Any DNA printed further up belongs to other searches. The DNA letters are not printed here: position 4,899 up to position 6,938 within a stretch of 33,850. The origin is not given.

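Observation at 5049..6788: Single ORF fusing a cytoplasmic CinA-C/PncC domain, through one TM helix, to an extracellular sortase-like domain that has lost His, Cys and Arg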

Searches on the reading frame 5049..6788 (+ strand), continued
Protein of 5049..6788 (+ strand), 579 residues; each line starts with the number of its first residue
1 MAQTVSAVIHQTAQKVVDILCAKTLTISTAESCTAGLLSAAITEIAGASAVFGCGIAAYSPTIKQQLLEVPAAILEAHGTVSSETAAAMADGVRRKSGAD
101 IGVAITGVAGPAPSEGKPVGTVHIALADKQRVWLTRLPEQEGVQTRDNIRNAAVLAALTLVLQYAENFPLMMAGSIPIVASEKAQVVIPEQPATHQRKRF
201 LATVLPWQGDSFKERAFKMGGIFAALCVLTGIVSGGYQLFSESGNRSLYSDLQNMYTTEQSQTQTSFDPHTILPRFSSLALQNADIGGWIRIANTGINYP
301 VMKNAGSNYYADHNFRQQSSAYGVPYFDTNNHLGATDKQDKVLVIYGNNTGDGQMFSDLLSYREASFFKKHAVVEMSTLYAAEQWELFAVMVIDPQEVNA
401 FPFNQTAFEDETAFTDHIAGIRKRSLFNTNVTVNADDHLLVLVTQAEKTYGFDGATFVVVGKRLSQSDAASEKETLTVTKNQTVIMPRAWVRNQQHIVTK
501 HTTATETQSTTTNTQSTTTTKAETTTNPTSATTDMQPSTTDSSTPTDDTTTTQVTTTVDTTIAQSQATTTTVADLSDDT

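Call 17: find_encoding_contigs(protein=P0100, flank=7000, max_places=2)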
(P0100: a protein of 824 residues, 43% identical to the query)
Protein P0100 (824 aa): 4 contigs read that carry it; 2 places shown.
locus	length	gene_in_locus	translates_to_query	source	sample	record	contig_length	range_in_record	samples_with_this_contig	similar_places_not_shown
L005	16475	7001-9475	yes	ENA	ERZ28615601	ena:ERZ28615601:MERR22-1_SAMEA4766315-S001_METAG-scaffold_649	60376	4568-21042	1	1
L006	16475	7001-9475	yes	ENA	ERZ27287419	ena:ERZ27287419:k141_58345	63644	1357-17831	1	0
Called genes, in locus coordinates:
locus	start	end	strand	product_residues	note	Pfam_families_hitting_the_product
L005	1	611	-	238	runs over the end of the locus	-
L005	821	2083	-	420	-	PF13167:GTP-bdg_N, PF16360:GTP-bdg_M, PF00350:Dynamin_N (faint), PF01926:MMR_HSR1, PF02421:FeoB_N (weak)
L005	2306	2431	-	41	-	-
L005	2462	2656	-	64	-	-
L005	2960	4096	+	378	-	PF00266:Aminotran_5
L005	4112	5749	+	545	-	-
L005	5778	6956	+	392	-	PF22025:ThiI_fer, PF02926:THUMP, PF02568:ThiI, PF06508:QueC (faint)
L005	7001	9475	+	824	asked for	PF18146:CinA_KH, PF02464:CinA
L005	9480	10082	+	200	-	PF12464:Mac, PF00132:Hexapep, PF14602:Hexapep_2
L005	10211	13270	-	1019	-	PF00165:HTH_AraC (faint), PF12833:HTH_18, PF03009:GDPD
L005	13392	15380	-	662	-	PF08306:Glyco_hydro_98M, PF08307:Glyco_hydro_98C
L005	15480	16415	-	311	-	-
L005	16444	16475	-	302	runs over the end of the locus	-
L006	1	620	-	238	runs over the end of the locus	-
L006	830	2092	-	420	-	PF13167:GTP-bdg_N, PF16360:GTP-bdg_M, PF00350:Dynamin_N (faint), PF01926:MMR_HSR1, PF02421:FeoB_N (weak)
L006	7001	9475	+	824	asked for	PF18146:CinA_KH, PF02464:CinA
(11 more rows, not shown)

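Call 18: find_encoding_contigs(protein=P0049, flank=7000, max_places=2)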
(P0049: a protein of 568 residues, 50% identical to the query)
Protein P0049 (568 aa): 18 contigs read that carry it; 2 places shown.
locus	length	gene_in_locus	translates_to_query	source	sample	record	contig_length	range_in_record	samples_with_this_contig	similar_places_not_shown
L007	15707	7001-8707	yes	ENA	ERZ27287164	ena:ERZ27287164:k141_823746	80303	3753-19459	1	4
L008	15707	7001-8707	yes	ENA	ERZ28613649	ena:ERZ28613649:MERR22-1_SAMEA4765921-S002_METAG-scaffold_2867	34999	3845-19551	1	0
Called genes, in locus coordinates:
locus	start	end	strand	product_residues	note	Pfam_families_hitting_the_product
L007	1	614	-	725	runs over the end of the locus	PF03772:Competence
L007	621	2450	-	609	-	PF00009:GTP_EFTU, PF03144:GTP_EFTU_D2, PF00679:EFG_C, PF21018:BipA_C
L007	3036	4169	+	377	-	PF00266:Aminotran_5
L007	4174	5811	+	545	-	PF04203:Sortase (weak)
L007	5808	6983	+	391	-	PF22025:ThiI_fer, PF02926:THUMP, PF02568:ThiI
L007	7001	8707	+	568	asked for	PF02464:CinA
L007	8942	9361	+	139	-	PF02381:MraZ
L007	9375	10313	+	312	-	PF01795:Methyltransf_5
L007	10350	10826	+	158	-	-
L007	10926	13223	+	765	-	PF03717:PBP_dimer, PF21922:PBP_dimer_2 (faint), PF00905:Transpeptidase, PF03793:PASTA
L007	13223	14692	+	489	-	PF01225:Mur_ligase, PF08245:Mur_ligase_M, PF02875:Mur_ligase_C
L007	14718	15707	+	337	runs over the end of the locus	PF10555:MraY_sig1 (weak), PF00953:Glycos_transf_4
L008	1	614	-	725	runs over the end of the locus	PF03772:Competence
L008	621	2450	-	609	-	PF00009:GTP_EFTU, PF03144:GTP_EFTU_D2, PF00679:EFG_C, PF21018:BipA_C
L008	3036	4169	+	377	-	PF00266:Aminotran_5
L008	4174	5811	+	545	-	PF04203:Sortase (weak)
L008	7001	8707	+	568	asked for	PF02464:CinA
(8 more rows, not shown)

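Call 25: list_cluster_members(proteins=[P0003, P0049, P0110, P0102, P0013])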
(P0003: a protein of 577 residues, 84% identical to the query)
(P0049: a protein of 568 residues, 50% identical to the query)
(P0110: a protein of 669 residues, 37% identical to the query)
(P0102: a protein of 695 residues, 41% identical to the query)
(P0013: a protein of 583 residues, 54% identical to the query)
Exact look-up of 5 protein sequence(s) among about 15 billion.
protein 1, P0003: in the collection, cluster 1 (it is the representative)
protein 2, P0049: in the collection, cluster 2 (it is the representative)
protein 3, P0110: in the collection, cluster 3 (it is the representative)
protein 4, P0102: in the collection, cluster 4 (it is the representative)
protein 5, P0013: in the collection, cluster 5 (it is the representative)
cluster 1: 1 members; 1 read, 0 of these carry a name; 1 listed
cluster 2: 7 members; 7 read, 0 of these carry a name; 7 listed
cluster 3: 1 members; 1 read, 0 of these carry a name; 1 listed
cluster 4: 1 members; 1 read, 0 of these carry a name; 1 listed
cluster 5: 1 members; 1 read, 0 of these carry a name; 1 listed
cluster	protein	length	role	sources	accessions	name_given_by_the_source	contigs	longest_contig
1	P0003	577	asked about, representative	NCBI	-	-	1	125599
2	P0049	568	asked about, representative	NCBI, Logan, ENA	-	-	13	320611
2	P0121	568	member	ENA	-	-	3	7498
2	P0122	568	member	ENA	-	-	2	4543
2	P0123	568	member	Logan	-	-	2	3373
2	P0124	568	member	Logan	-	-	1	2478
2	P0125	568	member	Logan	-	-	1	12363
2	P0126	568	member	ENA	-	-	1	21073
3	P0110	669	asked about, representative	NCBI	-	-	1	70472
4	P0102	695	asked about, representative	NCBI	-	-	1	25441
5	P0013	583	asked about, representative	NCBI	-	-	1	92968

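Call 37: predict_structure(alignment_id=A1)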
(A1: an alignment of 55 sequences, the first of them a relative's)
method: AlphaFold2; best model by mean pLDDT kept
length: 579 residues; sequences in the alignment: 55
mean_pLDDT: 81.5   pTM: 0.53
mean pLDDT of the five models: 81.5, 80.1, 79.9, 79.6, 78.2
residues with pLDDT >= 90: 343; 70-90: 112; 50-70: 29; < 50: 95
segments of 3 or more residues with pLDDT < 50: 185-198, 499-579
pLDDT, mean of each block of 10 residues (from residue 1): 85 98 98 95 97 95 95 95 97 97 95 87 97 94 89 97 94 83 51 45 70 86 93 88 87 86 67 86 93 95 85 93 94 79 95 92 96 93 95 93 94 97 97 95 96 96 80 81 94 74 40 32 32 32 32 32 32 35
secondary structure, 60 per line:
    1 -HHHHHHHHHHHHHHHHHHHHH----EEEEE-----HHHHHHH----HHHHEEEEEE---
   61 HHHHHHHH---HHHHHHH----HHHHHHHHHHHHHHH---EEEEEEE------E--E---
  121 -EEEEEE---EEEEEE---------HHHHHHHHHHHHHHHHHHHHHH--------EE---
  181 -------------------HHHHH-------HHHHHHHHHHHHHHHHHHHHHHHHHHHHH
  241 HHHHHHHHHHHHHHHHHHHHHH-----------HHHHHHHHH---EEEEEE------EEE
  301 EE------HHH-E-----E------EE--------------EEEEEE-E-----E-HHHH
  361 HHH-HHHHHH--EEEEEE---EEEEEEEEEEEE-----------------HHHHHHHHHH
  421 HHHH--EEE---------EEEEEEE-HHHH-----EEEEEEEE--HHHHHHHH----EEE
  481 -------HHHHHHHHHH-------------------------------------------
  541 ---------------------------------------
elements in order: H2-22 E27-31 H37-43 H48-51 E52-57 H61-68 H72-78 H83-97 E101-107 E122-127 E131-136 H146-167 H200-204 H212-262 H274-282 E286-291 E298-302 E342-347 H357-363 H365-370 E373-378 E382-393 H411-424 E427-429 E439-445 H447-450 E456-463 H466-473 E478-480 H488-497

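Call 42: fold_search(model_id=the predicted structure, library=pdb)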
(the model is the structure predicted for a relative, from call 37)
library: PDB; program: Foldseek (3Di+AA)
matches with E <= 10: 447; with E <= 0.001: 109
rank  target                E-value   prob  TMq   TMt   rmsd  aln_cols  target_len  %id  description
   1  4lfd_A                1.9e-20  1.00  0.35  0.92   2.7       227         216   26  Staphylococcus aureus sortase B-substrate complex (released 2014-02-12)
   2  2oqw                  1.0e-19  1.00  0.34  0.90   3.1       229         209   24  The crystal structure of sortase B from B.anthracis in complex with AAEK1 (released 2007-06-19)
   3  1qwz                  1.4e-19  1.00  0.33  0.80   2.5       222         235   26  Crystal structure of Sortase B from S. aureus complexed with MTSET (released 2004-04-06)
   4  1qx6                  2.7e-19  1.00  0.35  0.91   3.0       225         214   26  Crystal structure of Sortase B complexed with E-64 (released 2004-04-06)
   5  1rz2                  3.5e-19  1.00  0.34  0.89   2.4       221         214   27  1.6A crystal structure of the protein BA4783/Q81L49 (similar to sortase B) from Bacillus anthracis. (released 2004-07-06)
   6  1ng5_A                4.0e-19  1.00  0.33  0.88   3.1       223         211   25  2.0 A crystal structure of Staphylococcus aureus Sortase B (released 2003-09-23)
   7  2oqz                  5.9e-19  1.00  0.34  0.90   2.3       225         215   26  The crystal structure of sortase B from B.anthracis in complex with AAEK2 (released 2007-06-19)
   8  1ng5_B                6.7e-18  1.00  0.33  0.90   3.1       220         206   27  2.0 A crystal structure of Staphylococcus aureus Sortase B (released 2003-09-23)
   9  5yfk                  8.4e-18  1.00  0.30  0.81   1.8       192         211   25  X-ray structure of a mutant form C232S of Clostridium perfringens sortase B (released 2017-10-18)
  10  4ux7_A                2.7e-17  1.00  0.31  0.86   3.0       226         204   26  Structure of a Clostridium difficile sortase (released 2015-04-01)
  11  5b23_A                3.6e-17  1.00  0.30  0.92   1.9       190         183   25  X-ray Structure of Clostridium Perfringens Sortase B (released 2016-12-28)
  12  5jcv                  2.5e-16  1.00  0.28  0.89   2.9       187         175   28  Sortase B from Listeria monocytogenes. (released 2016-04-27)
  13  2a9s_B                2.5e-15  1.00  0.26  0.88   1.7       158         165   39  The crystal structure of competence/damage inducible protein CihA from Agrobacterium tumefaciens (released 2005-07-19)
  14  6kyc                  3.7e-15  1.00  0.29  0.89   2.2       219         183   24  Structure of the S207A mutant of Clostridium difficile sortase B (released 2020-02-19)
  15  2a9s_A                4.7e-15  1.00  0.26  0.89   1.7       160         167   38  The crystal structure of competence/damage inducible protein CihA from Agrobacterium tumefaciens (released 2005-07-19)
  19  5kvk                  3.6e-14  1.00  0.26  0.93   1.6       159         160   31  Crystal structure of the Competence-Damaged Protein (CinA) Superfamily Protein KP700603 from Klebsiella pneumoniae 70060 (released 2016-08-03)
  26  6l19_A                2.1e-13  1.00  0.26  0.90   1.2       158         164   28  The crystal structure of competence or damage-inducible protein from Enterobacter asburiae (released 2019-10-16)
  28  6l19_B                3.2e-13  1.00  0.26  0.93   1.2       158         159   28  The crystal structure of competence or damage-inducible protein from Enterobacter asburiae (released 2019-10-16)
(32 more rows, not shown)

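Call 67: find_related_loci(query=A1, collection=metagenome_contigs, flank=6500)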
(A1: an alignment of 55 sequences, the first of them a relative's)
Query A1 (579 aa) in metagenome_contigs; peptide patterns used: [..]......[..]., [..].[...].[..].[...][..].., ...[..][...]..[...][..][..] (x = any residue, [..] = any of these).
600 stretches matched a pattern (row limit reached: there are more); 590 encode a relative of the query (tblastn E <= 1e-3); the best 80 are kept; 80 distinct loci.
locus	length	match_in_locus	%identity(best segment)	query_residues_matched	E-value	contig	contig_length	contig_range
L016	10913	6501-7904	32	5-490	4e-67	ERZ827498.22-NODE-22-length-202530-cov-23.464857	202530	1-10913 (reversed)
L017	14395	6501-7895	29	27-490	3e-55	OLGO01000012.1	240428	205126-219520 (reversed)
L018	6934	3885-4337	48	14-165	3e-34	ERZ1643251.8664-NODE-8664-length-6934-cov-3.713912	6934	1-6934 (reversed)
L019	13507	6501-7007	46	9-176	4e-34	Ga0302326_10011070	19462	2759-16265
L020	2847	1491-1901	51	26-164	2e-32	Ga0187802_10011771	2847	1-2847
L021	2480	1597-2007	51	26-164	3e-31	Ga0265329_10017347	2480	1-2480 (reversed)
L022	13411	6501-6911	50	26-164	9e-31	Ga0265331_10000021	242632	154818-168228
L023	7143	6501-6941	45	16-164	2e-30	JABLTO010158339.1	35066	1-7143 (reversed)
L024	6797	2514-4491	43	9-462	3e-30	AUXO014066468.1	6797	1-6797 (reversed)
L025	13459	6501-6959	46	9-161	6e-30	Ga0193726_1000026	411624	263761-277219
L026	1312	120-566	46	14-164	1e-30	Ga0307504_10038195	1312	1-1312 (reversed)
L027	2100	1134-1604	42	9-163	2e-29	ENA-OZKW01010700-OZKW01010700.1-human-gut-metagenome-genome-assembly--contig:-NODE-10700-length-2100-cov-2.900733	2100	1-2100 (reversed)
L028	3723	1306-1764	49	13-165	4e-29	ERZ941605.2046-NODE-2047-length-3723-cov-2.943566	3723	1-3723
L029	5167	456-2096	43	9-444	7e-29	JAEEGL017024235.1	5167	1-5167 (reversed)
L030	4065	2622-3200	40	16-199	1e-28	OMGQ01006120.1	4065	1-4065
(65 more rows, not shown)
